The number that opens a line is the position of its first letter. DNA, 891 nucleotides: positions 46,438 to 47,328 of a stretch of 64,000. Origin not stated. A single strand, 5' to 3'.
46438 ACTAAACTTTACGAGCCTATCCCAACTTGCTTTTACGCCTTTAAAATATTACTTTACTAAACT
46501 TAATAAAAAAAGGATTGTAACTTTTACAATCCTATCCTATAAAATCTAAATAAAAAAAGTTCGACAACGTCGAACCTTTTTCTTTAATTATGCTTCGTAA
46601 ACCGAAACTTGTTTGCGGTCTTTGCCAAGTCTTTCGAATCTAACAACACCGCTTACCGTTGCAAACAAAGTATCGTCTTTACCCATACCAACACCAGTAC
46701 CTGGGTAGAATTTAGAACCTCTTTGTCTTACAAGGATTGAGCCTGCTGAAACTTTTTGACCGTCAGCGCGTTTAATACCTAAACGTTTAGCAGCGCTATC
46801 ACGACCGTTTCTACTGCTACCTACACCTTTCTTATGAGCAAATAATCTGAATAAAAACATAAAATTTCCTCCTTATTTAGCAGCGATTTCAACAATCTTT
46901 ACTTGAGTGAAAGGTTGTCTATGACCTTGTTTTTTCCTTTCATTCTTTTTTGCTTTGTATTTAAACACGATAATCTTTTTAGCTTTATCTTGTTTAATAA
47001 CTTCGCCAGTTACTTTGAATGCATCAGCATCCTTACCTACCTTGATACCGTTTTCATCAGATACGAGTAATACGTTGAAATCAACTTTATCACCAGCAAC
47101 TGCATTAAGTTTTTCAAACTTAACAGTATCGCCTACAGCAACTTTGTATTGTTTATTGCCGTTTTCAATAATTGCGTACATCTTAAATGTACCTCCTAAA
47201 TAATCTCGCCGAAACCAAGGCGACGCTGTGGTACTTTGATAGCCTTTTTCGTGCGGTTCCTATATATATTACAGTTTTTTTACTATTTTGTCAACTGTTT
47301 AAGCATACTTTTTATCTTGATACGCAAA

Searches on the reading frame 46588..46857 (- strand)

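Call 59: search_protein_families(library=pfam, proteins=[window:46588-46857:-], max_evalue=0.00001)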
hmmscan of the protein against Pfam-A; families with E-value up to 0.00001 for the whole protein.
window:46588-46857:- (89 aa): 1 family
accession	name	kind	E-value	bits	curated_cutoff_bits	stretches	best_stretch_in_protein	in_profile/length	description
PF01016.24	Ribosomal_L27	-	2.4e-36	124.1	20.5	1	7-86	1-79/79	Ribosomal L27 protein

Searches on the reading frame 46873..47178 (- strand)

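Call 59: search_protein_families(library=pfam, proteins=[window:46873-47178:-], max_evalue=0.00001)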
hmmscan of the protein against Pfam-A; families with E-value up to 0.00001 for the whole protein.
window:46873-47178:- (101 aa): 1 family
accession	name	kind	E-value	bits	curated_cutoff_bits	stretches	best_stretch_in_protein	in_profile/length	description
PF00829.26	Ribosomal_L21p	-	5.5e-31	107.2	27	1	1-98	2-99/99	Ribosomal prokaryotic L21 protein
